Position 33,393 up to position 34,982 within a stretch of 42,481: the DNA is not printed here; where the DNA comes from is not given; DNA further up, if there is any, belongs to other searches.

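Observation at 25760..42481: Mosaic glycan locus combining a bacillosamine-type pathway with rhamnose and a Wzy_C/ligase-like protein: possible general protein O-glycosylation system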

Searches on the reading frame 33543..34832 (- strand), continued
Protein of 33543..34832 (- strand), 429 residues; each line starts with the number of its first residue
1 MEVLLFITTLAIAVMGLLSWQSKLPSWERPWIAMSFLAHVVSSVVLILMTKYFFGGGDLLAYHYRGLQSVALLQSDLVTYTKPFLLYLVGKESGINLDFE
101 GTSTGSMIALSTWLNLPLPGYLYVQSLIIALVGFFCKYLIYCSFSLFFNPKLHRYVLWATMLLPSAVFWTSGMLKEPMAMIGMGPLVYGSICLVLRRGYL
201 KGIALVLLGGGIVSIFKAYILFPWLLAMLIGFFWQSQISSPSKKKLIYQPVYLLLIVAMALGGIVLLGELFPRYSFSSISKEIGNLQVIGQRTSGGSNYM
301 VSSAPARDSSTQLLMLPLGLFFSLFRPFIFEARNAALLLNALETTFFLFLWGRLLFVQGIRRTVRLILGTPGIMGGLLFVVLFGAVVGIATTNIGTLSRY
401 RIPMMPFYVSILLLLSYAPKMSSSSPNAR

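Call 28: find_encoding_contigs(protein=P0008, flank=10000, max_places=1)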
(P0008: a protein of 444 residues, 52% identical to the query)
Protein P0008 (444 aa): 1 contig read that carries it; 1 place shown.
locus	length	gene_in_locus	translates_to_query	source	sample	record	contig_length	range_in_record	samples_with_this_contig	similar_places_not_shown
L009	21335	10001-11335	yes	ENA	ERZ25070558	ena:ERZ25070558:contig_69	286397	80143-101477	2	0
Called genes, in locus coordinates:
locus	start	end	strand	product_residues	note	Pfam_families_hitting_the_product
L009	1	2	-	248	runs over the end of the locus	PF04404:ERF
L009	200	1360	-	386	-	PF00155:Aminotran_1_2 (weak), PF01041:DegT_DnrJ_EryC1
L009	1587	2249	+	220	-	PF02397:Bac_transf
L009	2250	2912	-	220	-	PF17836:PglD_N, PF25087:GMPPB_C (faint), PF00132:Hexapep, PF14602:Hexapep_2 (weak)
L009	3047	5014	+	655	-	PF13727:CoA_binding_3, PF01073:3Beta_HSD, PF01370:Epimerase, PF02719:Polysacc_synt_2, PF04321:RmlD_sub_bind, PF16363:GDP_Man_Dehyd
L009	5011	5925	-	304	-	PF00126:HTH_1, PF03466:LysR_substrate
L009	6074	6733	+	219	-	PF14921:APCDDC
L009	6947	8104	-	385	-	PF13477:Glyco_trans_4_2, PF13439:Glyco_transf_4, PF13579:Glyco_trans_4_4, PF20706:GT4-conflict, PF00534:Glycos_transf_1, PF13692:Glyco_trans_1_4, PF13524:Glyco_trans_1_2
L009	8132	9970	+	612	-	PF00664:ABC_membrane (weak), PF00005:ABC_tran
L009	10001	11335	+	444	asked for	-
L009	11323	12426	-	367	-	PF13439:Glyco_transf_4, PF13579:Glyco_trans_4_4, PF20706:GT4-conflict, PF00534:Glycos_transf_1, PF13692:Glyco_trans_1_4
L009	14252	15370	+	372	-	PF13439:Glyco_transf_4, PF13579:Glyco_trans_4_4, PF20706:GT4-conflict, PF00534:Glycos_transf_1, PF13692:Glyco_trans_1_4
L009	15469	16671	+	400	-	PF13579:Glyco_trans_4_4 (weak), PF13439:Glyco_transf_4 (faint), PF00534:Glycos_transf_1 (weak)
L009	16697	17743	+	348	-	PF13692:Glyco_trans_1_4, PF13524:Glyco_trans_1_2, PF00534:Glycos_transf_1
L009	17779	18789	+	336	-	PF00106:adh_short (faint), PF01073:3Beta_HSD, PF01370:Epimerase, PF02719:Polysacc_synt_2, PF04321:RmlD_sub_bind, PF07993:NAD_binding_4, PF16363:GDP_Man_Dehyd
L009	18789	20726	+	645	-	PF13522:GATase_6, PF13537:GATase_7, PF00733:Asn_synthase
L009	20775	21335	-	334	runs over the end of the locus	PF00226:DnaJ, PF01556:DnaJ_C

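Call 29: fold_search(model_id=the predicted structure, library=pdb)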
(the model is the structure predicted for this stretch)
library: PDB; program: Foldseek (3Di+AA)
matches with E <= 10: 149; with E <= 0.001: 0
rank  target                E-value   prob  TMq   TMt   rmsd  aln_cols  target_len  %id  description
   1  9dlh                  1.5e-01  0.96  0.36  0.29   9.5       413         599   13  donor substrate analog-bound AftB (released 2025-06-25)
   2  9dlf_C                4.0e-01  0.66  0.33  0.25  10.7       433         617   13  Arabinosyltransferase AftB in complex with Fab_B3 (released 2025-06-25)
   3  9n9j_I                5.7e-01  0.85  0.44  0.29  11.3       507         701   12  Structure of a GRP94 folding intermediate engaged with a CCDC134- and FKBP11-bound secretory translocon (released 2025-11-19)
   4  7oci_F                5.9e-01  0.90  0.40  0.29  16.0       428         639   12  Cryo-EM structure of yeast Ost6p containing oligosaccharyltransferase complex (released 2022-02-16)
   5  6s7o_A                6.6e-01  0.82  0.42  0.29  14.4       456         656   13  Cryo-EM structure of human oligosaccharyltransferase complex OST-A (released 2019-12-18)
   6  7xf5_B                6.6e-01  0.08  0.12  0.10  25.1       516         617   12  Full length human CLC-2 channel in apo state (released 2023-05-03)
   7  7y58_A                7.8e-01  0.10  0.15  0.13  21.0       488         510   13  CryoEM structure of QacA (D411N), an antibacterial efflux transporter from Staphylococcus aureus (released 2023-07-12)
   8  7e9s_A                8.1e-01  0.77  0.42  0.24  15.2       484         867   13  Archaeal oligosaccharyltransferase AglB from Archaeoglobus fulgidus in complex with an inhibitory peptide and a dolich (released 2021-09-08)
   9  9s6s_A                9.4e-01  0.80  0.34  0.28   8.9       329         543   13  Ternary cryo-EM structure of human ALG9 with Dol25-PP-GlcNAc2Man6, Dol25-P-Man and Fab (released 2026-03-18)
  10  8pn9_A                9.4e-01  0.75  0.43  0.30  13.1       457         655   12  Structure of human oligosaccharyltransferase OST-A complex bound to NGI-1 (released 2024-05-08)
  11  6x13                  9.4e-01  0.04  0.10  0.10  25.1       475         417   12  Inward-facing sodium-bound state of the glutamate transporter homologue GltPh (released 2020-11-18)
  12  9s6u_A                1.0e+00  0.69  0.33  0.27   9.7       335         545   13  Ternary cryo-EM structure of human ALG9 with Dol25-PP-GlcNAc2Man8, Dol25-P-Man and Fab (released 2026-03-18)
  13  3wak                  1.3e+00  0.69  0.43  0.24  14.7       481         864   13  Crystal structure of the Archaeoglobus fulgidus oligosaccharyltransferase (O29867_ARCFU) in the apo form (released 2013-10-30)
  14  6wzb_A                1.4e+00  0.04  0.10  0.11  24.4       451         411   12  Crystal structure of the GltPh V216C-G388C mutant cross-linked with divalent mercury (released 2021-02-17)
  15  5f15                  1.5e+00  0.60  0.37  0.31   9.2       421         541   10  Crystal Structure of ArnT from Cupriavidus metallidurans bound to Undecaprenyl phosphate (released 2016-02-17)
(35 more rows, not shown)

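Call 34: find_encoding_contigs(protein=P0023, flank=10000, max_places=1)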
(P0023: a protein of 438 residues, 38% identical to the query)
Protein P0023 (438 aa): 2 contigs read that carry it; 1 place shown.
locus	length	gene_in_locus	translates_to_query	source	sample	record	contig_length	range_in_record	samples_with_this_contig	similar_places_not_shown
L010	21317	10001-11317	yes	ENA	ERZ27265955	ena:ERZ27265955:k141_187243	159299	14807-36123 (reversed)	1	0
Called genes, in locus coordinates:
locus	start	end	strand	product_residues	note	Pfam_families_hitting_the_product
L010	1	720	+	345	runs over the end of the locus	PF00781:DAGK_cat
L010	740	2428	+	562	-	PF01266:DAO, PF12831:FAD_oxidored (faint), PF16901:DAO_C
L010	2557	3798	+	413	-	-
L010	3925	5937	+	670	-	PF00069:Pkinase, PF07714:PK_Tyr_Ser-Thr, PF01163:RIO1 (faint), PF03109:ABC1 (weak)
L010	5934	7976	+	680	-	PF00069:Pkinase, PF07714:PK_Tyr_Ser-Thr, PF01636:APH (faint)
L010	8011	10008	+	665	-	PF13522:GATase_6, PF13537:GATase_7, PF00733:Asn_synthase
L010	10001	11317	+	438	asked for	-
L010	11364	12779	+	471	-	PF00535:Glycos_transf_2, PF10111:Glyco_tranf_2_2, PF13506:Glyco_transf_21, PF13641:Glyco_tranf_2_3, PF02348:CTP_transf_3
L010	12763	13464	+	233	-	PF03102:NeuB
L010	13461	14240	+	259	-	PF02348:CTP_transf_3, PF12804:NTP_transf_3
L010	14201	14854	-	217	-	-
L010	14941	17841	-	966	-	-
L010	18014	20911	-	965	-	-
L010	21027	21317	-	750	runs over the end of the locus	PF01483:P_proprotein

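Call 35: find_encoding_contigs(protein=P0084, flank=10000, max_places=1)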
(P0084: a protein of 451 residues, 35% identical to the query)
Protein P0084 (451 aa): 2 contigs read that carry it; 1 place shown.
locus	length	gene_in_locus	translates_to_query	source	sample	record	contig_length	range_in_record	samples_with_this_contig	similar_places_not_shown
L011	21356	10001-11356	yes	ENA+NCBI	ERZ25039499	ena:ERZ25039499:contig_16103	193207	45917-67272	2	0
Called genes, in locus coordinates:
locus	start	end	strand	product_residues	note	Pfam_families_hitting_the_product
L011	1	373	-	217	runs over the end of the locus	PF17836:PglD_N, PF25087:GMPPB_C (faint), PF00132:Hexapep (weak)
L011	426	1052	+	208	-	PF02397:Bac_transf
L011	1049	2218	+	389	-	PF13477:Glyco_trans_4_2, PF13439:Glyco_transf_4, PF13579:Glyco_trans_4_4, PF20706:GT4-conflict, PF00534:Glycos_transf_1, PF13692:Glyco_trans_1_4, PF13524:Glyco_trans_1_2 (weak)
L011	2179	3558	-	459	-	-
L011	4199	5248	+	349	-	PF14907:NTP_transf_5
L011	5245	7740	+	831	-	PF04932:Wzy_C, PF12895:ANAPC3 (faint), PF13414:TPR_11 (faint), PF14559:TPR_19 (weak)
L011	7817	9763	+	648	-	PF02706:Wzz (weak), PF13807:GNVR (weak)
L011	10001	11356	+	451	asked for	-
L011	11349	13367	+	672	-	PF01757:Acyl_transf_3, PF19040:SGNH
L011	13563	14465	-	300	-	-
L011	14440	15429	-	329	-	PF10096:DUF2334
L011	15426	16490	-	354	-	PF13579:Glyco_trans_4_4 (weak), PF13439:Glyco_transf_4 (faint), PF13692:Glyco_trans_1_4, PF13524:Glyco_trans_1_2 (weak)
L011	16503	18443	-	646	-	PF13522:GATase_6, PF13537:GATase_7, PF00733:Asn_synthase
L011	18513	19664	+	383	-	PF13439:Glyco_transf_4, PF13579:Glyco_trans_4_4, PF20706:GT4-conflict, PF00534:Glycos_transf_1, PF13692:Glyco_trans_1_4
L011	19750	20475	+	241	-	PF01596:Methyltransf_3 (weak), PF13578:Methyltransf_24 (weak)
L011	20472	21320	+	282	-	PF00535:Glycos_transf_2, PF13641:Glyco_tranf_2_3, PF13632:Glyco_trans_2_3 (weak)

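Call 50: find_related_loci(query=A2, collection=genome_contigs, flank=10000)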
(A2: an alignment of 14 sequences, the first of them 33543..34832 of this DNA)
Query A2 (429 aa) in genome_contigs; peptide patterns used: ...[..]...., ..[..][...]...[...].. (x = any residue, [..] = any of these).
217 stretches matched a pattern; 45 encode a relative of the query (tblastn E <= 1e-3); 45 distinct loci.
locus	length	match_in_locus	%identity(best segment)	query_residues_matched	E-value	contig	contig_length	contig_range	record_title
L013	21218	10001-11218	51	22-428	8e-125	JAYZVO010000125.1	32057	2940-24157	MAG: Myxococcota bacterium isolate XB_MAG542 DB_MAG542_0155, whole genome shotgun sequence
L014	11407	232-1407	45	26-416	7e-104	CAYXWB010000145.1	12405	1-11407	MAG TPA_asm: uncultured Bradymonadales bacterium isolate SRP220891_co3_74 genome assembly, contig: NODE_7702_length_1240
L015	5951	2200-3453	38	1-415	1e-78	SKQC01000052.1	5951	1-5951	MAG: Myxococcales bacterium isolate CSSed162cmA_402 CSSed16-2cmA-64987, whole genome shotgun sequence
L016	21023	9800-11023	37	2-406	6e-76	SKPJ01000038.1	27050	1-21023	MAG: Myxococcales bacterium isolate CSSed162cmA_369 CSSed16-2cmA-2775, whole genome shotgun sequence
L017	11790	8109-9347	38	3-415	2e-74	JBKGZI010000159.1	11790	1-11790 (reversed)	MAG: Persicimonas sp. isolate C5M10_1 NODE_2437_length_11790_cov_7.844056, whole genome shotgun sequence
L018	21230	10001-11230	35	1-408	1e-73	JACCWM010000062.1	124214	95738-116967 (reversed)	MAG: Lujinxingiaceae bacterium isolate MGR_bin152 SD2897-2912_k127_5189797, whole genome shotgun sequence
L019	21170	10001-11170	37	21-406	3e-73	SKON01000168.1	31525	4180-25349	MAG: Myxococcales bacterium isolate CSSed162cmA_33 CSSed16-2cmA-1892, whole genome shotgun sequence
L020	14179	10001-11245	35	12-424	6e-73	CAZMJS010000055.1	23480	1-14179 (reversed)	MAG TPA_asm: uncultured Bradymonadales bacterium isolate binchicken_co32_390 genome assembly, contig: NODE_3039_length_2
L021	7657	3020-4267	35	2-414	8e-73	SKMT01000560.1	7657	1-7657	MAG: Myxococcales bacterium isolate CSSed162cmA_256 CSSed16-2cmA-41569, whole genome shotgun sequence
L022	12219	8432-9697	37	7-426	5e-73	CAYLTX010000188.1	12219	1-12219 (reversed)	MAG TPA_asm: uncultured Bradymonadales bacterium isolate SRP332253_co1_289 genome assembly, contig: NODE_8773_length_122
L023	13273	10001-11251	34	4-419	3e-72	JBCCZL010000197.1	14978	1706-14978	MAG: Myxococcota bacterium isolate P01_F01_bin.34 k141_203556_length_14978_cov_11.0000, whole genome shotgun sequence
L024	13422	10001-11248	35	2-415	3e-71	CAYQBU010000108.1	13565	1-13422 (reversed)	MAG TPA_asm: uncultured Bradymonadales bacterium isolate binchicken_co32_227 genome assembly, contig: NODE_7527_length_1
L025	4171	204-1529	34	7-428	9e-67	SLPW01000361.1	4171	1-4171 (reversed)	MAG: Myxococcales bacterium isolate CSSed165cm_511 CSSed16-5cm-116799, whole genome shotgun sequence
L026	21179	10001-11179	37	21-415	4e-66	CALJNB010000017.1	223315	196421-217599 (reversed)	MAG: uncultured bacterium isolate H3_Bin_METABAT__215_1_1 genome assembly, contig: c_000000813952, whole genome shotgun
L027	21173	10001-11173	35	28-415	2e-65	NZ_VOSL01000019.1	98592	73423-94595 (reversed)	Lujinxingia vulgaris strain TMQ2 scaffold19, whole genome shotgun sequence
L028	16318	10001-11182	38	21-409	4e-65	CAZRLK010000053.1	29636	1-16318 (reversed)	MAG TPA_asm: uncultured Bradymonadales bacterium isolate binchicken_co207_278 genome assembly, contig: NODE_1148_length_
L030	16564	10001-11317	34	1-429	2e-63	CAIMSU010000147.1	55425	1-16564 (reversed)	MAG: uncultured proteobacterium isolate Umea1p3_bin-980 genome assembly, contig: bin-980:147/375, whole genome shotgun s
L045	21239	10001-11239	31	21-428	7e-50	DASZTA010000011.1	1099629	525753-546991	MAG TPA_asm: Polyangiaceae bacterium isolate SMAG_U6064 k141_761752, whole genome shotgun sequence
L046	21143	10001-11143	35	34-415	1e-42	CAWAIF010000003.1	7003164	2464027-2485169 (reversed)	MAG: uncultured delta proteobacterium isolate MFD02416.bin.1.98 genome assembly, contig: contig_8404, whole genome shotg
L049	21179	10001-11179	30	28-429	2e-36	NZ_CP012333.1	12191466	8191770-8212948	Labilithrix luteola strain DSM 27648 chromosome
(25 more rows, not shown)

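Call 57: search_protein_representatives(alignment_id=A1)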
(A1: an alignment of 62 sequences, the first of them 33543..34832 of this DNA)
Query: 62 sequences, 442 profile positions. Proteins with E-value up to 0.001 (for the whole library): 8794; up to 1e-10: 6215; up to 1e-30: 2870. The best 150 are listed.
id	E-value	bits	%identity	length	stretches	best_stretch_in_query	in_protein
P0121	7.7e-170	581.6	-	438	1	1-420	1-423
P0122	1.9e-161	554.0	-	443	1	2-432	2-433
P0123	9.5e-161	551.7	-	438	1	1-428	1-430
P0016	1.2e-157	541.4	-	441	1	1-429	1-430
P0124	1.4e-157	541.3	-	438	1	2-429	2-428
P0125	7.1e-155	532.3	-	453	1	1-436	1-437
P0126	8.5e-154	528.8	-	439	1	1-428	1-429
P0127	3.5e-153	526.7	-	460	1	3-430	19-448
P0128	4.2e-153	526.5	-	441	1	1-425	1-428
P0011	3.6e-152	523.4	-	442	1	1-439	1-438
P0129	6.7e-152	522.5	-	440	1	1-428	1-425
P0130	7.7e-152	522.3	-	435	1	1-430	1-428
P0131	8.7e-152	522.1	-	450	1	1-435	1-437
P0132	4.0e-151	520.0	-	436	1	1-429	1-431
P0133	9.4e-151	518.7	-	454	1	1-430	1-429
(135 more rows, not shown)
